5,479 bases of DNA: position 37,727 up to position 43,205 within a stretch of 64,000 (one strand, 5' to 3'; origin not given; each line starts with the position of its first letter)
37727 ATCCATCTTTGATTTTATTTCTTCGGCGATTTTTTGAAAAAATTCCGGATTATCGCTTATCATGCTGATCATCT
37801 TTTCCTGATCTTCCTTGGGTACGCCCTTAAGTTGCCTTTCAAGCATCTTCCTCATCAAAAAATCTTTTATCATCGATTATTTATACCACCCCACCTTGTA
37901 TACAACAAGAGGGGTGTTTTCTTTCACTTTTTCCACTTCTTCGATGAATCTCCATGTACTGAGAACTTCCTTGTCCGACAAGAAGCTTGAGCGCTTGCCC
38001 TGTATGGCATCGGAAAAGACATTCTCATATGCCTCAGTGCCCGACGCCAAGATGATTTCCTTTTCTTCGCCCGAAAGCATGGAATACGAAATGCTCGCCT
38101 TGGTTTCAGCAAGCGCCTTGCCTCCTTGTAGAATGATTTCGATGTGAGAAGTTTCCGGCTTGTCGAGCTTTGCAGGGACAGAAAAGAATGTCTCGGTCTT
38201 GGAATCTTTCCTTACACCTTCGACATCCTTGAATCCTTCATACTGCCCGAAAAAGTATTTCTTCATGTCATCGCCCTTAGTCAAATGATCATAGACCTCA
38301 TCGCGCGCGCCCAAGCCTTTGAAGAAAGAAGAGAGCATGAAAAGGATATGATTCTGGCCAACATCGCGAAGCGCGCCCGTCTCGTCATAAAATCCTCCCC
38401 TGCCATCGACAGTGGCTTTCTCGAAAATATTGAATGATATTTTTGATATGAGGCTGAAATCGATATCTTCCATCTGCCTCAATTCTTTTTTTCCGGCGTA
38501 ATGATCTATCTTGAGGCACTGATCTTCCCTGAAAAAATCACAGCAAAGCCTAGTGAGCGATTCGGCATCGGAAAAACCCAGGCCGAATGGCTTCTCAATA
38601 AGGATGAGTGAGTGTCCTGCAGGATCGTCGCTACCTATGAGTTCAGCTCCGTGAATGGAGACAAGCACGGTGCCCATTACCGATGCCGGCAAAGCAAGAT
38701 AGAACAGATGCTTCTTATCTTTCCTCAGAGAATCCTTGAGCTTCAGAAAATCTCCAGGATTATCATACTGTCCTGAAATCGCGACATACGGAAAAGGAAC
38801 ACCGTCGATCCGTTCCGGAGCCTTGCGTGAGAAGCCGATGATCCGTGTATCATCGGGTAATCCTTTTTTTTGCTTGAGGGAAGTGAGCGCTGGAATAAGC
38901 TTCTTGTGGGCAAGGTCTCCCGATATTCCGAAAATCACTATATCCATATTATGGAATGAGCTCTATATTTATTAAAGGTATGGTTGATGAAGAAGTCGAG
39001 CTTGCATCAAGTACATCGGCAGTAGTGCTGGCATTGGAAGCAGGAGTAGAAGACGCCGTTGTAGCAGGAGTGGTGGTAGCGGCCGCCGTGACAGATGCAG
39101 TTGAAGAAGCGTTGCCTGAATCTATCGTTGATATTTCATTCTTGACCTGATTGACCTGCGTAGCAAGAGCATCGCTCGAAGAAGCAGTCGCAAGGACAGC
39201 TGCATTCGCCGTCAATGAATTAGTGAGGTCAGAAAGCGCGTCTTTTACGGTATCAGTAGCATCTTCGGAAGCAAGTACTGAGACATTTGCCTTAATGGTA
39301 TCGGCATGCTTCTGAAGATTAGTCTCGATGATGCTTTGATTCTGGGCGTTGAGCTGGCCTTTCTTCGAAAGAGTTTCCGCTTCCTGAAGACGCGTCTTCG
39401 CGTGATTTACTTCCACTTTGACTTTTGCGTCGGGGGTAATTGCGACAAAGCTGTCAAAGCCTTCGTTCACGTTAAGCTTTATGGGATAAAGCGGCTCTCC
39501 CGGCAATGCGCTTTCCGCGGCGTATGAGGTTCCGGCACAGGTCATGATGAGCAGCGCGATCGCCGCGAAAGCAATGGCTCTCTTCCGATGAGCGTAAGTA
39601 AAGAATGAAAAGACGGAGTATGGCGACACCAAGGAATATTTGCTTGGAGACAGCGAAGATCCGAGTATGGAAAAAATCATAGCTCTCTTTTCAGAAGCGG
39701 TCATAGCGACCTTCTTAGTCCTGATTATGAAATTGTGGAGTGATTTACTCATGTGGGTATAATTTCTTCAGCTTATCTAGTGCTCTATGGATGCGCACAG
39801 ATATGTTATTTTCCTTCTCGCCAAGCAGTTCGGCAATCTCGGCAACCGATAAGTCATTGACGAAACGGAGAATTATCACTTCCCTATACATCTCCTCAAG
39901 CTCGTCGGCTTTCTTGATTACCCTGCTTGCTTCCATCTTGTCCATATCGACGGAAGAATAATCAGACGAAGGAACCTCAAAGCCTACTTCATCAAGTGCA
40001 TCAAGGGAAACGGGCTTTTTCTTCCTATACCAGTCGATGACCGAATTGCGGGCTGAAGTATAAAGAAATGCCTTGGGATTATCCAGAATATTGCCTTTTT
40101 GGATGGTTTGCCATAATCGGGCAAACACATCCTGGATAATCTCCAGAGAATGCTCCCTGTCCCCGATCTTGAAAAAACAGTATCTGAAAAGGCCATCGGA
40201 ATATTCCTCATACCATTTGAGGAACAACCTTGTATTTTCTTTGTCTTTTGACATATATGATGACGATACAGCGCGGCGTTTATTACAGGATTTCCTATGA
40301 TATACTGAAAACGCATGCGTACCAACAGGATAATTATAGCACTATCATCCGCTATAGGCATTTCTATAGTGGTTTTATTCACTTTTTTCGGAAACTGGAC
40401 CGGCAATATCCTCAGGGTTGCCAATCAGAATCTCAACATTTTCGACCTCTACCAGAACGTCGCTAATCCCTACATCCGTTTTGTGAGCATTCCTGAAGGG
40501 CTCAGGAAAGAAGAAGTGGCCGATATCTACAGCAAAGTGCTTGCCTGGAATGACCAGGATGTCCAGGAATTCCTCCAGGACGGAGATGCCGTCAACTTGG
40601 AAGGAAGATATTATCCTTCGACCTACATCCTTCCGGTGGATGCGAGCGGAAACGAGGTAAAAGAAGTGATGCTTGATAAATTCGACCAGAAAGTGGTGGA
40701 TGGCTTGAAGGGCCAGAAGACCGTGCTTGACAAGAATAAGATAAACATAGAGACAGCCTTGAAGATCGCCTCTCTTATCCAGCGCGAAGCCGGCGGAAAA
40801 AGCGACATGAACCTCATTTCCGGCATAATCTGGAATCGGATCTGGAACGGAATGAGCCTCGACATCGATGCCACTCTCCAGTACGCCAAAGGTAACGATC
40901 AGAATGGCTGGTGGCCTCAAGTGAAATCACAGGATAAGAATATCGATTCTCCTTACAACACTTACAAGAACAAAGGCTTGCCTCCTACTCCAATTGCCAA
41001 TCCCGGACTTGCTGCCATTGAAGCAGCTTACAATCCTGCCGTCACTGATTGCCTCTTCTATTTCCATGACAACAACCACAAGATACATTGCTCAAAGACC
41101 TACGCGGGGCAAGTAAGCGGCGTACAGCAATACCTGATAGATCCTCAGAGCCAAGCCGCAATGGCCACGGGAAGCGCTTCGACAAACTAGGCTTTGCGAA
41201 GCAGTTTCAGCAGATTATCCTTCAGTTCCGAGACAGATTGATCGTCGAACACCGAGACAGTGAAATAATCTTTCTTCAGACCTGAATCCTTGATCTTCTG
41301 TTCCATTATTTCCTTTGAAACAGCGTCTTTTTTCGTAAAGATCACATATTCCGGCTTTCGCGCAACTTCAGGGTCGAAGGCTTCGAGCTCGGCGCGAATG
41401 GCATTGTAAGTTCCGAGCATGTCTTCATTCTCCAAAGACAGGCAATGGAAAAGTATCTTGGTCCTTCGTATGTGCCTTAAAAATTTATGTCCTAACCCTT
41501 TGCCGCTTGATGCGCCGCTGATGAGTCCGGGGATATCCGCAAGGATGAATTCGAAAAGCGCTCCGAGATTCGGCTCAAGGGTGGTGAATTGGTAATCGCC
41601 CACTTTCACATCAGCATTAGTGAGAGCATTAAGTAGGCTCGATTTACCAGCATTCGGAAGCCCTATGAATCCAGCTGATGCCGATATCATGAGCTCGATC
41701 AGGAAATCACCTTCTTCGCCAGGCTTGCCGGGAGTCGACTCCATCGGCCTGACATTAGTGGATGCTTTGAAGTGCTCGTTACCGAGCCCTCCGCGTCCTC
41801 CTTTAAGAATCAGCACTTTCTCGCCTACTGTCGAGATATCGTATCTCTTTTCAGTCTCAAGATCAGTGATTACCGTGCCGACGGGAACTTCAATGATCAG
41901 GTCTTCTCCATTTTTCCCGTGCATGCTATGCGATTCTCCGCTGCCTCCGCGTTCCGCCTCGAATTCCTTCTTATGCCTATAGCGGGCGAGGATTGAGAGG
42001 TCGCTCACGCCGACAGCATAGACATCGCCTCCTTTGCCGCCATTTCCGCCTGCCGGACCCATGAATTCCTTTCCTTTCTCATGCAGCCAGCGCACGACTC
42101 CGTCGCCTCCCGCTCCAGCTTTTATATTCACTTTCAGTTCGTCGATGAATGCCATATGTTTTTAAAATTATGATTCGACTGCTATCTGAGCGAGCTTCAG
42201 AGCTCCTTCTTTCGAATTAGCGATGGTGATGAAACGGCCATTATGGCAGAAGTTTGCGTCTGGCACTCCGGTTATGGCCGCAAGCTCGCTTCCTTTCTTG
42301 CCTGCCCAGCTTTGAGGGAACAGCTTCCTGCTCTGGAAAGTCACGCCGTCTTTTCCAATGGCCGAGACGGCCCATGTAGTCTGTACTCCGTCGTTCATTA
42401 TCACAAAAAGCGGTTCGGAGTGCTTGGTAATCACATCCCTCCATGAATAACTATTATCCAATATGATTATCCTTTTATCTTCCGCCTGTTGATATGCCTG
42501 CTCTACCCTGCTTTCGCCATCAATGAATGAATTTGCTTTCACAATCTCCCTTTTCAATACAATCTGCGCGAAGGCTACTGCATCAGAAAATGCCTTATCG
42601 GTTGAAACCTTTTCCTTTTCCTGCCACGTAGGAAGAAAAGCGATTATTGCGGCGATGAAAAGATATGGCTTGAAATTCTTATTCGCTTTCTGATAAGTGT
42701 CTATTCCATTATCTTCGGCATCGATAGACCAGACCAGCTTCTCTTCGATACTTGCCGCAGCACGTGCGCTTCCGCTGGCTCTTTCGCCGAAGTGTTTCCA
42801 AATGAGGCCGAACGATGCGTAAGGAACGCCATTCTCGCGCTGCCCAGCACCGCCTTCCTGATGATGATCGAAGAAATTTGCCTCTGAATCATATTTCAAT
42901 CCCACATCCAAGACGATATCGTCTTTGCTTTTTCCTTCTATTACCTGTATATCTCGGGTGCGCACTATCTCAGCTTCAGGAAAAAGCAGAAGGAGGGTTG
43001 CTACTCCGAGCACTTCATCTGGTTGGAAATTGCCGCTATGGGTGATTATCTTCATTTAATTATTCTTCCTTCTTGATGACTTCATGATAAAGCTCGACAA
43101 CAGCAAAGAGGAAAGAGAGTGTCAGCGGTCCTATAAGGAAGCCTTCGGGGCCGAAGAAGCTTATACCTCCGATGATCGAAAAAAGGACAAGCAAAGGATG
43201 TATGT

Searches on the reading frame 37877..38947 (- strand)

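Call 97: search_protein_families(library=pfam, proteins=[window:37877-38947:-], max_evalue=0.00001)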
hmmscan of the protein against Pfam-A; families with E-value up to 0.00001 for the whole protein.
window:37877-38947:- (356 aa): 2 families
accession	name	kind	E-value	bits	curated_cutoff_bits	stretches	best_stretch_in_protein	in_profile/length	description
PF00479.28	G6PD_N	-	1.4e-28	101.2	22.1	2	57-154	78-179/183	Glucose-6-phosphate dehydrogenase, NAD binding domain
PF02781.21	G6PD_C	-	1.1e-25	90.8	27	2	166-287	18-162/296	Glucose-6-phosphate dehydrogenase, C-terminal domain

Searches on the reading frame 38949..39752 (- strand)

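Call 98: search_protein_families(library=pfam, proteins=[window:38949-39752:-], max_evalue=0.00001)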
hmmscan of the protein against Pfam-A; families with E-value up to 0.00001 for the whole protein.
window:38949-39752:- (267 aa): 1 family
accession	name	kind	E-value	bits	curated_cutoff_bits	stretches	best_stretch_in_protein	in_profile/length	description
PF18915.5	DUF5667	-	1.3e-09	38.8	27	1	82-166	2-89/99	Domain of unknown function (DUF5667)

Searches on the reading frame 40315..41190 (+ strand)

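Call 98: search_protein_families(library=pfam, proteins=[window:40315-41190:+], max_evalue=0.00001)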
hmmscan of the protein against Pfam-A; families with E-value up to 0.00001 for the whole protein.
window:40315-41190:+ (291 aa): 1 family
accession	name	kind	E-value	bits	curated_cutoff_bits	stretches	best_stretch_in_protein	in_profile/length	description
PF02618.21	YceG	-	5.3e-52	177.4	32.4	1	42-267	54-270/275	YceG-like family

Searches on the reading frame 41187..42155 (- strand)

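Call 98: search_protein_families(library=pfam, proteins=[window:41187-42155:-], max_evalue=0.00001)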
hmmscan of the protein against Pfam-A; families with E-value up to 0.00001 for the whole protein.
window:41187-42155:- (322 aa): 3 families
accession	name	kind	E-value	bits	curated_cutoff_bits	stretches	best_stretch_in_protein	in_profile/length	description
PF01018.28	GTP1_OBG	-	1.2e-47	161.8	27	1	4-156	1-154/155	GTP1/OBG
PF01926.29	MMR_HSR1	-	8e-23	81.1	21.9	1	161-275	2-113/113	50S ribosome-binding GTPase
PF02421.24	FeoB_N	-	5e-08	33.1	27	1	163-213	5-59/156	Ferrous iron transport protein B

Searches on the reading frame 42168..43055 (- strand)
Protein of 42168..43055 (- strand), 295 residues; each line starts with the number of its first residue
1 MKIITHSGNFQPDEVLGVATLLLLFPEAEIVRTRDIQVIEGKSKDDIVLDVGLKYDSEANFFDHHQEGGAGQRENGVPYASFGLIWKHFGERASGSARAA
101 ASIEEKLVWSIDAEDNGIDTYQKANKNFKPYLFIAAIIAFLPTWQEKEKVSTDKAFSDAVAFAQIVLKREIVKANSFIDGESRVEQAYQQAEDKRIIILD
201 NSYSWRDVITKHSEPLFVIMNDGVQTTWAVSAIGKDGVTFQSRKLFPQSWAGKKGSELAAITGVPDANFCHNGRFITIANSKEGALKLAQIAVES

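Call 98: search_protein_families(library=pfam, proteins=[window:42168-43055:-], max_evalue=0.00001)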
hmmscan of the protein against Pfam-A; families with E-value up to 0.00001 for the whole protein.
window:42168-43055:- (295 aa): 1 family
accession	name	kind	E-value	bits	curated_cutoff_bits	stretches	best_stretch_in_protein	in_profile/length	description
PF03690.18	MYG1_exonuc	-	9.8e-69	232.8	22.1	1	2-292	1-317/318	Uncharacterised protein family (UPF0160)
